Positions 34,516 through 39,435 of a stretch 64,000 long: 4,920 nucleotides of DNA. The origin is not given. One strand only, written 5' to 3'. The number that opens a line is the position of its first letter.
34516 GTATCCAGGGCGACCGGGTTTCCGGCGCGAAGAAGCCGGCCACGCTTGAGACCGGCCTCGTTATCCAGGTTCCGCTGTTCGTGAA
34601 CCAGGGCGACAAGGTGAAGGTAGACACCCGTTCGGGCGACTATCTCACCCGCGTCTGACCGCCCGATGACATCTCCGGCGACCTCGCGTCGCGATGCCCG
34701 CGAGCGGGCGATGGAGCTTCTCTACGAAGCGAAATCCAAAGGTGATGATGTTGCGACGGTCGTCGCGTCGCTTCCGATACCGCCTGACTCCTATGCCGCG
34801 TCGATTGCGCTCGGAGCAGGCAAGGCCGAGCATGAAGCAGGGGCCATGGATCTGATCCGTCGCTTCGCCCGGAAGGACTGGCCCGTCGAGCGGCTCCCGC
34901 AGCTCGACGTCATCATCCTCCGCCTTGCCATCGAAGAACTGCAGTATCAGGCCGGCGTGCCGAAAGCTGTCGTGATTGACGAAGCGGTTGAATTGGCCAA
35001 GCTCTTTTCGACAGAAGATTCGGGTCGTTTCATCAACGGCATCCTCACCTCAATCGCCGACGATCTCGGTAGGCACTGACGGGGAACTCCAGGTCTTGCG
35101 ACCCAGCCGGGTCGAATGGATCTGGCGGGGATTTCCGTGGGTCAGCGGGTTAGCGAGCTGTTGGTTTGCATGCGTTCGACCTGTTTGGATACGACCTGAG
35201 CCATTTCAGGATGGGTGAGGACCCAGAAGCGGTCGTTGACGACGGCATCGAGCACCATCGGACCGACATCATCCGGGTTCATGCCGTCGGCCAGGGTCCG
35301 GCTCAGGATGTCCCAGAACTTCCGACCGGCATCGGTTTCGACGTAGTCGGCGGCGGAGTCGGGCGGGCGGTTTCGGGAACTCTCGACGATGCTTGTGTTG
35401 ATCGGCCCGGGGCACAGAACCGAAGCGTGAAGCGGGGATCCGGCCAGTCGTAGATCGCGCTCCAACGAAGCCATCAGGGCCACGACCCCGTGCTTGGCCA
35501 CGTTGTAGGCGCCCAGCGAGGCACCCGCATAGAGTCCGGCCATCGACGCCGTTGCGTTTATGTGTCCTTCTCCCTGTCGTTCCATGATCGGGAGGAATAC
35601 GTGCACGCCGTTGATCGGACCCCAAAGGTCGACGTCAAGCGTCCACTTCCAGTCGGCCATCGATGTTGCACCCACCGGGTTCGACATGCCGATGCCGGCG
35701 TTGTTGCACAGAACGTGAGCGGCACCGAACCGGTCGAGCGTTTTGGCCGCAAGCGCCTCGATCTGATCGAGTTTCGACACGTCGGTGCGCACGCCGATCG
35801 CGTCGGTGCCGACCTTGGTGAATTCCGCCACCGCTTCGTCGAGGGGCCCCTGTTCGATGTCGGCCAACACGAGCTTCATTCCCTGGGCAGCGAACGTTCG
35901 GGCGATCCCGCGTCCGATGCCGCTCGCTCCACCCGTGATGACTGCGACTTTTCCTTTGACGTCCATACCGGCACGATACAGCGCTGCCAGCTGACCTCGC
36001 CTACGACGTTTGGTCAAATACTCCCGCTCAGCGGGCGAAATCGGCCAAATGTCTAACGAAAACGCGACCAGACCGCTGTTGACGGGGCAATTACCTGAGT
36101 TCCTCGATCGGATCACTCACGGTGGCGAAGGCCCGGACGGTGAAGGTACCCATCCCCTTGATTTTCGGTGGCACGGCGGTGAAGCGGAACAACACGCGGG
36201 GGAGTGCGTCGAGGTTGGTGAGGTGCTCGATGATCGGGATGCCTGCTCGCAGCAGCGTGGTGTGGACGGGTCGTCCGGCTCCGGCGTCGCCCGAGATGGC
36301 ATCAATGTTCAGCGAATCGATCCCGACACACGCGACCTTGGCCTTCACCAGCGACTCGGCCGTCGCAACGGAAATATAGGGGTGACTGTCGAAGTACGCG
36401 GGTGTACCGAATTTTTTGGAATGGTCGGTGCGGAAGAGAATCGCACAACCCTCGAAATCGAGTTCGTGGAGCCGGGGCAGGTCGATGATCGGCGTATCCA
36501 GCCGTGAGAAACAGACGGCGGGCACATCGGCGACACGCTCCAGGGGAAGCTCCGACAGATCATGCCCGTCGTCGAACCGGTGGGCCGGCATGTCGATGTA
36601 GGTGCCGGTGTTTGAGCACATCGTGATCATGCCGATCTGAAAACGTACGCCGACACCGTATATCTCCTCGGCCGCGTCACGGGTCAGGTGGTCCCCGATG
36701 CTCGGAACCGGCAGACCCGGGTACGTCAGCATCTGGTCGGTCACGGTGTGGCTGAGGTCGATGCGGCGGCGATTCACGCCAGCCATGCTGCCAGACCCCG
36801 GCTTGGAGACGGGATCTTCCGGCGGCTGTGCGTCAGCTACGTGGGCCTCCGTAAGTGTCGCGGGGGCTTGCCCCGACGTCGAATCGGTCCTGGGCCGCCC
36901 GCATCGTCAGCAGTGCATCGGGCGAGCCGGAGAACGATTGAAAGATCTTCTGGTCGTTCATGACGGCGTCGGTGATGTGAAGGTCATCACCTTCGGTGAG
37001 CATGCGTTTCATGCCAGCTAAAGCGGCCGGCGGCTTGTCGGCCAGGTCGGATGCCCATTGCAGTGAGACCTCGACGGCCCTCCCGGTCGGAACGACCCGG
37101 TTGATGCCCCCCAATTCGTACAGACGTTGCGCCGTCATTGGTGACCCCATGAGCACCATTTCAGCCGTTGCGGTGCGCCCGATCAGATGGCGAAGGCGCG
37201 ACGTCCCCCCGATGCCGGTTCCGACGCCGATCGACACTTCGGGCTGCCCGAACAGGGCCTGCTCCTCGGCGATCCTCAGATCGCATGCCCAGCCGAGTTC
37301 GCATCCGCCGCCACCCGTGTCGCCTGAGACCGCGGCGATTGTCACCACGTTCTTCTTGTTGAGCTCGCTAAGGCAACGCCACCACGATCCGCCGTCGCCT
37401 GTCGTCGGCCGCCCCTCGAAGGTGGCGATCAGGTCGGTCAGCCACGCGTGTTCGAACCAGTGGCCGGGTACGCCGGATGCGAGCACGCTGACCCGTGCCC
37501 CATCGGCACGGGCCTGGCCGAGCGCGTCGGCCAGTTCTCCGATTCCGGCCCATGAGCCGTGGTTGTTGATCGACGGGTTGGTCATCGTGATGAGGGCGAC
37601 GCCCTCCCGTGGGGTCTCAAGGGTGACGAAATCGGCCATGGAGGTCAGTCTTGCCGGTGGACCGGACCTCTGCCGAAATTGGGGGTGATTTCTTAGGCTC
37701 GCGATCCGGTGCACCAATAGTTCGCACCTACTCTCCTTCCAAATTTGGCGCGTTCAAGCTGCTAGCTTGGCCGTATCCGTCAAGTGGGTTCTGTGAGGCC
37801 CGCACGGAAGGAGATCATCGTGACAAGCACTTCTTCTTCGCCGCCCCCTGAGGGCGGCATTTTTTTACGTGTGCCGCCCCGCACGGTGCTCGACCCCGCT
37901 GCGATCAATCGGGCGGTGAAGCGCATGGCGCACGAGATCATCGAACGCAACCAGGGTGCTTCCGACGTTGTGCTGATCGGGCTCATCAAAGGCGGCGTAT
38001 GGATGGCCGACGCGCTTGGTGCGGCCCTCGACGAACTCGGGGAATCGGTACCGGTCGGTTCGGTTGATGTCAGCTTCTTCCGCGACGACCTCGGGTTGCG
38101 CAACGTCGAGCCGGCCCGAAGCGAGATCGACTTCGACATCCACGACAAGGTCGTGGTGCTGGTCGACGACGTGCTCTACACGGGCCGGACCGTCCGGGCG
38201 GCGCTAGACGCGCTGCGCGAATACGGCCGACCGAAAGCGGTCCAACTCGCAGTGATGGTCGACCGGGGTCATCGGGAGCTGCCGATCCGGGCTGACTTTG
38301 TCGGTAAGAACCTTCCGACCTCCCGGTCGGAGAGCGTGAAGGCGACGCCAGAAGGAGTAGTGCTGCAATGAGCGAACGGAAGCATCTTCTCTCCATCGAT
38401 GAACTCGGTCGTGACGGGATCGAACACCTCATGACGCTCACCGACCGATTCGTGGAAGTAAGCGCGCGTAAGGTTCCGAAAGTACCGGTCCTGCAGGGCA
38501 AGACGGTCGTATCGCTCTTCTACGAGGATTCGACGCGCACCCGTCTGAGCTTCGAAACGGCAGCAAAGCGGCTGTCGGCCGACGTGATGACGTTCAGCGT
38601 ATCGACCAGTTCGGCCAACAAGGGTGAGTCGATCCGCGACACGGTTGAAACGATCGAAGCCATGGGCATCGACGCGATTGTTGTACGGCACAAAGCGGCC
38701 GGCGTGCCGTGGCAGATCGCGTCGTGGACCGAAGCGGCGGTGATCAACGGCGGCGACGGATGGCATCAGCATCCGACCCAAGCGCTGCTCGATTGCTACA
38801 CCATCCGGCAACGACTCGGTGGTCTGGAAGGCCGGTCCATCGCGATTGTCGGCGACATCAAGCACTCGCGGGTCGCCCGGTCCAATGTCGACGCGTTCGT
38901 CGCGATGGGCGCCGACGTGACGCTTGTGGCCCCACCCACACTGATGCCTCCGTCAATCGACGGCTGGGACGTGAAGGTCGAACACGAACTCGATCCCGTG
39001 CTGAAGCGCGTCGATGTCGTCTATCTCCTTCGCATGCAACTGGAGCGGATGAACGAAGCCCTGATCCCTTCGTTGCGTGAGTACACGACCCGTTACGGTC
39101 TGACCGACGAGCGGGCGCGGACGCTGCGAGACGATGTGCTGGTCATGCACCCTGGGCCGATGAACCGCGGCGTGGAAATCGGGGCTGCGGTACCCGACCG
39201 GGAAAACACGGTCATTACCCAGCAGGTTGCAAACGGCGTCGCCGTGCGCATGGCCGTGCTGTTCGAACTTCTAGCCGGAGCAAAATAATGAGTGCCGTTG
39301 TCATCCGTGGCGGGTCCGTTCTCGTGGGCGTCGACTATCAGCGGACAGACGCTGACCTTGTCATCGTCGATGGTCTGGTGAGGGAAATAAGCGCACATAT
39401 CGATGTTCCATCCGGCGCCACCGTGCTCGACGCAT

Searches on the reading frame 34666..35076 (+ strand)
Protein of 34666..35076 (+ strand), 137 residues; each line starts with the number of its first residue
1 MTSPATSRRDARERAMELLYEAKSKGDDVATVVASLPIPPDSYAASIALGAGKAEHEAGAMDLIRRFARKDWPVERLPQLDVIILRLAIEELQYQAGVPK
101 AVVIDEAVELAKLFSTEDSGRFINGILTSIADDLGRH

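Call 87: search_protein_families(library=pfam, proteins=[window:34666-35076:+], max_evalue=0.001)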
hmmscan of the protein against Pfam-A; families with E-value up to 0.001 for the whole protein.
window:34666-35076:+ (137 aa): 1 family
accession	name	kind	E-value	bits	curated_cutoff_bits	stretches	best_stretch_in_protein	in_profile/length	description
PF01029.23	NusB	-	6.2e-21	75.6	23.1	1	10-131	2-132/133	NusB family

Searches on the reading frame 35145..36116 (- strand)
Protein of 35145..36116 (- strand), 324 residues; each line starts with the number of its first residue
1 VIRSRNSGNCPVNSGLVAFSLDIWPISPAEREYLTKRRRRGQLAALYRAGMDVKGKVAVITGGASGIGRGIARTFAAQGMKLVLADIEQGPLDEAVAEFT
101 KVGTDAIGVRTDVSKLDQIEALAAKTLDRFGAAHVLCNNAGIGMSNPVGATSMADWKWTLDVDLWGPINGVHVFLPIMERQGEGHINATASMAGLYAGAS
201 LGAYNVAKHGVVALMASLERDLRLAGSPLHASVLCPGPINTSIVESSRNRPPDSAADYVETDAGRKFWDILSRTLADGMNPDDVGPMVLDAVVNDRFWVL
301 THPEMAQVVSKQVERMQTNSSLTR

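Call 87: search_protein_families(library=pfam, proteins=[window:35145-36116:-], max_evalue=0.001)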
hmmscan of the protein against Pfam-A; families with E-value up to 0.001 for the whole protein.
window:35145-36116:- (324 aa): 3 families
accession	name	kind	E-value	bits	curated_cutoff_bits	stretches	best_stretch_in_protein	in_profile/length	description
PF00106.31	adh_short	-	2.7e-44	151.4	26.6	1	56-249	1-192/195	short chain dehydrogenase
PF13561.12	adh_short_C2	-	4.5e-33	115.2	27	1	64-250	3-187/236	Enoyl-(Acyl carrier protein) reductase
PF08659.16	KR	-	3.9e-09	37.1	22.6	1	59-218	4-163/180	KR domain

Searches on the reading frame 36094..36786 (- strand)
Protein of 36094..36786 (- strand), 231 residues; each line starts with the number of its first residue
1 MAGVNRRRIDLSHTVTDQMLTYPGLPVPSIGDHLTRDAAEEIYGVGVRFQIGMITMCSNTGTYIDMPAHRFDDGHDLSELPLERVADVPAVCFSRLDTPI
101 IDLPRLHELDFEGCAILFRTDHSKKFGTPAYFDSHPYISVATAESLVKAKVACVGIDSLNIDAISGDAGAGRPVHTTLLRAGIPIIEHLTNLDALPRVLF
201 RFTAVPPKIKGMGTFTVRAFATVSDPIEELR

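Call 87: search_protein_families(library=pfam, proteins=[window:36094-36786:-], max_evalue=0.001)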
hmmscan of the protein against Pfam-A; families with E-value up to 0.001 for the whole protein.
window:36094-36786:- (231 aa): 1 family
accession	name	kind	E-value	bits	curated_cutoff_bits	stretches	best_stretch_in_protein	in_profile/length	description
PF04199.19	Cyclase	-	2.1e-19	70.6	23.1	1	9-163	1-142/142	Putative cyclase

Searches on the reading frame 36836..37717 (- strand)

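Call 87: search_protein_families(library=pfam, proteins=[window:36836-37717:-], max_evalue=0.001)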
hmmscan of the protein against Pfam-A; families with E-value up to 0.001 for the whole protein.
window:36836-37717:- (294 aa): 2 families
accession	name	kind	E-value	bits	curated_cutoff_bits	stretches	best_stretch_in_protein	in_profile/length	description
PF00378.25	ECH_1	-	4.4e-36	124.9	27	1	37-263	3-228/251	Enoyl-CoA hydratase/isomerase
PF16113.10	ECH_2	-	2.3e-09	37.7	27.2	1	124-220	88-183/335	Enoyl-CoA hydratase/isomerase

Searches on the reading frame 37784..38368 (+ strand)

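Call 87: search_protein_families(library=pfam, proteins=[window:37784-38368:+], max_evalue=0.001)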
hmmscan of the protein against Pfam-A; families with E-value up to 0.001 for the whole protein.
window:37784-38368:+ (195 aa): 3 families
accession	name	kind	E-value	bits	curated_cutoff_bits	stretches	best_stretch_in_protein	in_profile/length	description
PF00156.33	Pribosyltran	-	1.3e-21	77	26.3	1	38-173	8-138/158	Phosphoribosyl transferase domain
PF14681.12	UPRTase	-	1e-05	25.5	27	1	54-156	60-156/206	Uracil phosphoribosyltransferase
PF15609.12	PRTase_2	-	0.00031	20.8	28.8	0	121-165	119-163/188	Phosphoribosyl transferase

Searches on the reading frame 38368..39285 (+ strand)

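Call 88: search_protein_families(library=pfam, proteins=[window:38368-39285:+], max_evalue=0.001)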
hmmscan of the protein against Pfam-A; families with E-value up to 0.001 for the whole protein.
window:38368-39285:+ (306 aa): 2 families
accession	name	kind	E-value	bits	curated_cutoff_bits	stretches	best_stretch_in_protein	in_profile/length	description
PF02729.26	OTCace_N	-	1.1e-44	152.6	29.9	1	5-148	1-148/148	Aspartate/ornithine carbamoyltransferase, carbamoyl-P binding domain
PF00185.30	OTCace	-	1.1e-25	90.9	29.4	1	155-299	2-155/157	Aspartate/ornithine carbamoyltransferase, Asp/Orn binding domain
